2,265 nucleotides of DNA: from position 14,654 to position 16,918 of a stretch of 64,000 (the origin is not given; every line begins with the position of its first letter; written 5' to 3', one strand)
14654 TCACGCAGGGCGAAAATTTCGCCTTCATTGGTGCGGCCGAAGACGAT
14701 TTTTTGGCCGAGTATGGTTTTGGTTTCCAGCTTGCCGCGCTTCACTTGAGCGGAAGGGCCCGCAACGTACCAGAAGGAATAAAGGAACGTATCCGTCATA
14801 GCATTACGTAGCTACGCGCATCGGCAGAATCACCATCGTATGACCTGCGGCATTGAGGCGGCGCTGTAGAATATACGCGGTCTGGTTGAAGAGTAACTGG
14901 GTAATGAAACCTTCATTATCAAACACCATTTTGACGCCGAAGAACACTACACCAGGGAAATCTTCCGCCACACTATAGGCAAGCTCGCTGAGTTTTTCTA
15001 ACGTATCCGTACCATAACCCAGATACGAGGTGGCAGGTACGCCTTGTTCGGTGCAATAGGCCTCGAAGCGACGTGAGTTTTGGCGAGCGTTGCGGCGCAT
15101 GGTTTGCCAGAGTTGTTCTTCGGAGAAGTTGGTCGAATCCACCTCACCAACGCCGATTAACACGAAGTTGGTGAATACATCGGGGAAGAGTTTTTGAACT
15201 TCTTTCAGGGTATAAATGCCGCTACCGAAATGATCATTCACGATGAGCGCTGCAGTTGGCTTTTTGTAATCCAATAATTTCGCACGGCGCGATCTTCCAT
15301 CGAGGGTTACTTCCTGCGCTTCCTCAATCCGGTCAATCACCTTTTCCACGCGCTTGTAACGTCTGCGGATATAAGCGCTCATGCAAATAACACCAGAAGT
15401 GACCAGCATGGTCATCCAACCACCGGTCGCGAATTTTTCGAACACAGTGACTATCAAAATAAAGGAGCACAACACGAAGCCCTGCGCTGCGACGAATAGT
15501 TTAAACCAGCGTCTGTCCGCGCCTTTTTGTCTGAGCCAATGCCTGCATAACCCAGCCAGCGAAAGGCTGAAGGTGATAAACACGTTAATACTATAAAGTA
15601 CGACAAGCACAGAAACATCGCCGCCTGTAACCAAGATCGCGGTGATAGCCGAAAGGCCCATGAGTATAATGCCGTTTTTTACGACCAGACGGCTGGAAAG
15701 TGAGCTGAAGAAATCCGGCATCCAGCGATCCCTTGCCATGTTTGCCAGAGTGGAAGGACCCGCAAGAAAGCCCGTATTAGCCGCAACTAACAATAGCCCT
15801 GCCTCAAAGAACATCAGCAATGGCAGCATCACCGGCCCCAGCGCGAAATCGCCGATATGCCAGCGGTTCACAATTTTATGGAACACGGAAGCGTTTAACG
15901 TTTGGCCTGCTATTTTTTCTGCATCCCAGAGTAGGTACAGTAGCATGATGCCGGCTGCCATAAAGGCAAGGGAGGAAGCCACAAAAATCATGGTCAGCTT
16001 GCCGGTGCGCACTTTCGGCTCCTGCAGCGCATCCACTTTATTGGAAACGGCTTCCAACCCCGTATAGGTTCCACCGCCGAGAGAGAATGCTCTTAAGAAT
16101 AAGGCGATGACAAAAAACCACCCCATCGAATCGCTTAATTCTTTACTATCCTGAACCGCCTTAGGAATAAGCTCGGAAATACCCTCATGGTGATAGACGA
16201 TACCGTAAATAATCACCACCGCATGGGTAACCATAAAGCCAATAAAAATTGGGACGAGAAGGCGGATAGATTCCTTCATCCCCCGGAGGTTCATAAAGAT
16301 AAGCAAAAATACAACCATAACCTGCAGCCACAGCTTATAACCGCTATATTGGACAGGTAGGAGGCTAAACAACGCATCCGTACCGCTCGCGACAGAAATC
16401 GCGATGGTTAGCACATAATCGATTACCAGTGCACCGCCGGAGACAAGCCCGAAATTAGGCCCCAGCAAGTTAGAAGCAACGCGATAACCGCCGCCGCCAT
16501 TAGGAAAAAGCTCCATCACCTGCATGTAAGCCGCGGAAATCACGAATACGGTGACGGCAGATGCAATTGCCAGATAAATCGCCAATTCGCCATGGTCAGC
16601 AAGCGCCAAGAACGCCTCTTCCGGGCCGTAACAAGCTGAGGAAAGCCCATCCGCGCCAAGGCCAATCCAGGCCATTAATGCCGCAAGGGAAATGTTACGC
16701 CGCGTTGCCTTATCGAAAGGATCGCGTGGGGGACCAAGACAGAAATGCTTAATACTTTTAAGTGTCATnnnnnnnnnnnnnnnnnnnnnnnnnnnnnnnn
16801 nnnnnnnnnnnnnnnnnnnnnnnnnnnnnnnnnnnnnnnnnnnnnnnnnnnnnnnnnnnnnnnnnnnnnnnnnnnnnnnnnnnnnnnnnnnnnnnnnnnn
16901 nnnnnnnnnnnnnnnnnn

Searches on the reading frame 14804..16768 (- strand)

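Call 28: search_protein_families(library=pfam, proteins=[window:14804-16768:-], max_evalue=0.0001)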
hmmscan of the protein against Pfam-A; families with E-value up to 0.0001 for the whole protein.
window:14804-16768:- (654 aa): 2 families
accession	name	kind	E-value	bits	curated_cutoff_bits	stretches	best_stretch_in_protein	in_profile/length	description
PF13520.12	AA_permease_2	-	1.2e-27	97.4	27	1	58-444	27-407/427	Amino acid permease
PF00324.27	AA_permease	-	5.6e-09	35.6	24.6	1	59-448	28-427/470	Amino acid permease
